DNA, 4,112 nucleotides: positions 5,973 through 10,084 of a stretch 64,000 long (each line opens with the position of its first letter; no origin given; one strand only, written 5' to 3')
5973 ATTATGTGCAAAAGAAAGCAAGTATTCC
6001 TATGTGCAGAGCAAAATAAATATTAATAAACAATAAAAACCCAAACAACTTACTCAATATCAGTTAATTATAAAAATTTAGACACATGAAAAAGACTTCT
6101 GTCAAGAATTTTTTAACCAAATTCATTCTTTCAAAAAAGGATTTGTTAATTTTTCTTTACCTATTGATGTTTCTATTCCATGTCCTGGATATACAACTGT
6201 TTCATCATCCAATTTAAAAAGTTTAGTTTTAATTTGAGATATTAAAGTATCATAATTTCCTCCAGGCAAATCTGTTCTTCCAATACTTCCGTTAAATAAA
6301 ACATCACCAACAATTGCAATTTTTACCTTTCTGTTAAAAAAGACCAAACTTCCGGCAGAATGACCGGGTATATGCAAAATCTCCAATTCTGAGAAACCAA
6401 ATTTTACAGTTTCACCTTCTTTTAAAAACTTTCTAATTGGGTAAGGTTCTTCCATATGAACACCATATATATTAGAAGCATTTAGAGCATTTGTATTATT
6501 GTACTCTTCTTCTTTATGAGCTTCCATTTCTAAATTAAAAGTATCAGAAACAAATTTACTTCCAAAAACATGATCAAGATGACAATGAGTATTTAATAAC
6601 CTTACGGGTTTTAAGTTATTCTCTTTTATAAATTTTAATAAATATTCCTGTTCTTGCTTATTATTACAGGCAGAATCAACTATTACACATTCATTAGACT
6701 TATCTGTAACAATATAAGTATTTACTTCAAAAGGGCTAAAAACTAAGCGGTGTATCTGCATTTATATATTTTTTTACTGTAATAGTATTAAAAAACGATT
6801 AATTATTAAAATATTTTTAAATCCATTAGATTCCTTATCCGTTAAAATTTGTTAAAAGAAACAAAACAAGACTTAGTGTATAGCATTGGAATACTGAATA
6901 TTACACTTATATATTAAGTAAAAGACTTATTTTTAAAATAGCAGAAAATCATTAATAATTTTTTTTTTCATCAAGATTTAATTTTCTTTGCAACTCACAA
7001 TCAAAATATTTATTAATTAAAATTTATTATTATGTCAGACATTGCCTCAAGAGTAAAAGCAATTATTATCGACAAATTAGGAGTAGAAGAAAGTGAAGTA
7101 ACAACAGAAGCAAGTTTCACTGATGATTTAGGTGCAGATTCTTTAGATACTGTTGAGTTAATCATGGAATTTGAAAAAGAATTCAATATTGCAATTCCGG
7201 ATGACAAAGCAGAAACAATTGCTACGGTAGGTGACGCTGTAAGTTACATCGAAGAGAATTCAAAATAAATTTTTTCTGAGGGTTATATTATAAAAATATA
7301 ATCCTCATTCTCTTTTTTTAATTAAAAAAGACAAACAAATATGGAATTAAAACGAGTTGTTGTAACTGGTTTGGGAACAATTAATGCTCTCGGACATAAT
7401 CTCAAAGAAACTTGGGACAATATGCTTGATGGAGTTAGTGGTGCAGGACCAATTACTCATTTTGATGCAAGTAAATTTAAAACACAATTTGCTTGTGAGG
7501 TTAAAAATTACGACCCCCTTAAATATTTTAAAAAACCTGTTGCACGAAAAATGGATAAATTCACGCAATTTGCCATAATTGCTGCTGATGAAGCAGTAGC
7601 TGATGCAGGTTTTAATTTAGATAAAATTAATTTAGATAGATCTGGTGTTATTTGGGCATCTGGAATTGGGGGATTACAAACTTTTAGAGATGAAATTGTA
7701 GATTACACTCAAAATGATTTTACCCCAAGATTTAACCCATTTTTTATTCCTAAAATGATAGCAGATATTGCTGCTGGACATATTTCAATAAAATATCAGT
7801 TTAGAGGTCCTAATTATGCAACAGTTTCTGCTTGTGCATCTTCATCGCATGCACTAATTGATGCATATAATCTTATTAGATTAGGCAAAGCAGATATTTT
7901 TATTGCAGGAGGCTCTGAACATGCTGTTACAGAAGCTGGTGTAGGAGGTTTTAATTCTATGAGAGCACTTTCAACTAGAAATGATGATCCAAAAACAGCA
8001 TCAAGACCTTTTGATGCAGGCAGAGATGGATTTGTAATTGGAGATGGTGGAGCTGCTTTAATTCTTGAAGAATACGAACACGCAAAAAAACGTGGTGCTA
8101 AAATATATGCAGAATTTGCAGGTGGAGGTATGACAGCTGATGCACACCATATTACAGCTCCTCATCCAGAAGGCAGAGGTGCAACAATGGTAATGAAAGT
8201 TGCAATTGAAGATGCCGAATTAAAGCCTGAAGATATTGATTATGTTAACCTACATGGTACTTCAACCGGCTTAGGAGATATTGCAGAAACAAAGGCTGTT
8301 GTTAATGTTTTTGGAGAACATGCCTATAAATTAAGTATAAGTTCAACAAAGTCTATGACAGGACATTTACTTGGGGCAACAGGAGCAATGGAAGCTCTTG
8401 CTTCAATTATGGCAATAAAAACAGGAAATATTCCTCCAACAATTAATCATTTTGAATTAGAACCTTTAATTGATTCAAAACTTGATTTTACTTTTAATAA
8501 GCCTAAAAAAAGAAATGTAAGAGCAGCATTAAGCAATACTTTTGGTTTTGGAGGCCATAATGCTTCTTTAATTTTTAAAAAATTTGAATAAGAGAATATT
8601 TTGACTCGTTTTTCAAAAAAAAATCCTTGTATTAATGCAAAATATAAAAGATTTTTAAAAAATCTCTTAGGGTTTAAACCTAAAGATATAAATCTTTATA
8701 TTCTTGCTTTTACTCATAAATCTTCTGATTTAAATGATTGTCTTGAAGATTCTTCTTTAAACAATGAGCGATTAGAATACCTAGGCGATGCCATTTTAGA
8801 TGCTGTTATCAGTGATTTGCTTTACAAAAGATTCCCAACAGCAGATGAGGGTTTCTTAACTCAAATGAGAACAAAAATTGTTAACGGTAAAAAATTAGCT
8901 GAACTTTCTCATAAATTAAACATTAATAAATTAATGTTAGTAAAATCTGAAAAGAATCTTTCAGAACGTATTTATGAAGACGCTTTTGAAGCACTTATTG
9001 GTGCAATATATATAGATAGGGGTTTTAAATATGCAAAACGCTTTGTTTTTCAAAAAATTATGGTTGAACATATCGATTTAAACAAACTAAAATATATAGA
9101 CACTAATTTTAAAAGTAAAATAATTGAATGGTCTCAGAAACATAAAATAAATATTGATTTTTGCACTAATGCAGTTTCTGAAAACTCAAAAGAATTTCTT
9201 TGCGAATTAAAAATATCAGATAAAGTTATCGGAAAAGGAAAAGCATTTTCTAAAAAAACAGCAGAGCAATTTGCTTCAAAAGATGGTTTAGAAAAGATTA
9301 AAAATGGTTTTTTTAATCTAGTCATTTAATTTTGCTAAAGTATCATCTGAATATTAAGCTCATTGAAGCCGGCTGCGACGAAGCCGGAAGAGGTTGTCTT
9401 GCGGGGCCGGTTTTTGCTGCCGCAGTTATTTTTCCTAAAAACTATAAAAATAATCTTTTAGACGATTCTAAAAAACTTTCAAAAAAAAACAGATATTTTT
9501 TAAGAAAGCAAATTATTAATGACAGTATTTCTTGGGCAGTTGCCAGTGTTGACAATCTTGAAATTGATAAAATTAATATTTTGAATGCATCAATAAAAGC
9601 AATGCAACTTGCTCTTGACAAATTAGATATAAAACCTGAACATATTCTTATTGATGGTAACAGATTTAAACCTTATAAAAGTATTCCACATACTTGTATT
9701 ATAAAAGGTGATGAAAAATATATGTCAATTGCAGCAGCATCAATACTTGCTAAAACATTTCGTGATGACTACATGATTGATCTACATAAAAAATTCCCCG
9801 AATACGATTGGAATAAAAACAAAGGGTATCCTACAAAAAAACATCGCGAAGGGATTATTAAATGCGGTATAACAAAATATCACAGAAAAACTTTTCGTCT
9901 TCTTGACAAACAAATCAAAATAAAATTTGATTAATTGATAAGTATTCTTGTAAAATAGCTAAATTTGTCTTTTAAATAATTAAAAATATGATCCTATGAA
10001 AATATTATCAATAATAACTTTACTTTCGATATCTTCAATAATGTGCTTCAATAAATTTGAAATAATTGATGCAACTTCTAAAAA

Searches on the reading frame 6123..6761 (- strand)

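Call 48: search_protein_families(library=ncbifam, proteins=[window:6123-6761:-], max_evalue=0.00001)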
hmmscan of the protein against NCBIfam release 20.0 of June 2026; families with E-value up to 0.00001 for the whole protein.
window:6123-6761:- (212 aa): 8 families
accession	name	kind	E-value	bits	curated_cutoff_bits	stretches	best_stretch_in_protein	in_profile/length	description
TIGR03413.1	GSH_gloB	equivalog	5.8e-23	81.5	200.8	2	96-194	69-164/248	hydroxyacylglutathione hydrolase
NF040641.1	bifunc_ST_SDO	equivalog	4.9e-15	55.3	625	1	15-196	156-344/423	bifunctional sulfur transferase/dioxygenase Blh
TIGR04558.1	SoxH_rel_PQQ_1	hypoth_equivalog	7.2e-15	54.8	300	1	14-196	35-215/285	quinoprotein relay system zinc metallohydrolase 1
NF007597.0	PRK10241.1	equivalog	1.5e-14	53.9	421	1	15-195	14-166/251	hydroxyacylglutathione hydrolase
NF012229.1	bla_class_B_core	domain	1.2e-13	51.4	100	1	18-141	19-136/139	metallo-beta-lactamase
TIGR04559.1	SoxH_rel_PQQ_2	hypoth_equivalog_domain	3.8e-11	42.9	280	1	24-198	39-216/283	quinoprotein relay system zinc metallohydrolase 2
NF033105.1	bla_subclass_B3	equivalog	1.5e-08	34.3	240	1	24-160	33-172/257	subclass B3 metallo-beta-lactamase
NF033088.2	bla_subclass_B1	equivalog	2.1e-08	34.1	200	1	11-195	29-201/217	subclass B1 metallo-beta-lactamase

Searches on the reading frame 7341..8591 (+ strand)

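Call 20: search_protein_families(library=pfam, proteins=[window:7341-8591:+], max_evalue=0.001)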
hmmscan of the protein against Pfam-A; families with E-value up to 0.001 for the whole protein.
window:7341-8591:+ (416 aa): 3 families
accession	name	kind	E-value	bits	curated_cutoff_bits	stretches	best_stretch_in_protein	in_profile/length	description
PF00109.32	ketoacyl-synt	-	1e-52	179.7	20.8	1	4-248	2-252/252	Beta-ketoacyl synthase, N-terminal domain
PF02801.28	Ketoacyl-synt_C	-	4.1e-37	127.3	20.8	1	256-369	1-117/119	Beta-ketoacyl synthase, C-terminal domain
PF00108.29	Thiolase_N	-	1.2e-05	25.3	26.4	1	163-195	83-115/260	Thiolase, N-terminal domain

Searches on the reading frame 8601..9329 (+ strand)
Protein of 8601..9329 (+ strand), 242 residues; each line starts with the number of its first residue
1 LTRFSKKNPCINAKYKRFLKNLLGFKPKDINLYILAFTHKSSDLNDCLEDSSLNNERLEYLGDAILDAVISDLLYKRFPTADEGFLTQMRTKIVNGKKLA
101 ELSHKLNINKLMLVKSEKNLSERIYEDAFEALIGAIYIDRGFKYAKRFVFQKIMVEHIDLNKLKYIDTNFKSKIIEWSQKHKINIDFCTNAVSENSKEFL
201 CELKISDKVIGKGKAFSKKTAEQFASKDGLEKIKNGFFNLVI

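Call 20: search_protein_families(library=pfam, proteins=[window:8601-9329:+], max_evalue=0.001)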
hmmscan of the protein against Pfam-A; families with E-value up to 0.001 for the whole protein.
window:8601-9329:+ (242 aa): 4 families
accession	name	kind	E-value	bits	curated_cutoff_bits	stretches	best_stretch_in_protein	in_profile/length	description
PF14622.11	Ribonucleas_3_3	-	7.1e-29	101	35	1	29-155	1-126/128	Ribonuclease-III-like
PF00636.31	Ribonuclease_3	-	7.6e-24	84.9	27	1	56-141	1-102/102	Ribonuclease III domain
PF00035.32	dsrm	-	3.5e-11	43.9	23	1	171-232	2-65/66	Double-stranded RNA binding motif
PF22935.1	RM44_endonuclase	-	4.7e-08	33.6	27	1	51-136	55-139/139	Large ribosomal subunit protein mL44, endonuclease domain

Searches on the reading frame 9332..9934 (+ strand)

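Call 20: search_protein_families(library=pfam, proteins=[window:9332-9934:+], max_evalue=0.001)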
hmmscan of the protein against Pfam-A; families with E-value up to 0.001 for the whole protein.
window:9332-9934:+ (200 aa): 1 family
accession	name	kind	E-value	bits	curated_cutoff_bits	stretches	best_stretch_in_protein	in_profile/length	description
PF01351.25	RNase_HII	-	8.6e-46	156.8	25.8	1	13-188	1-196/199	Ribonuclease HII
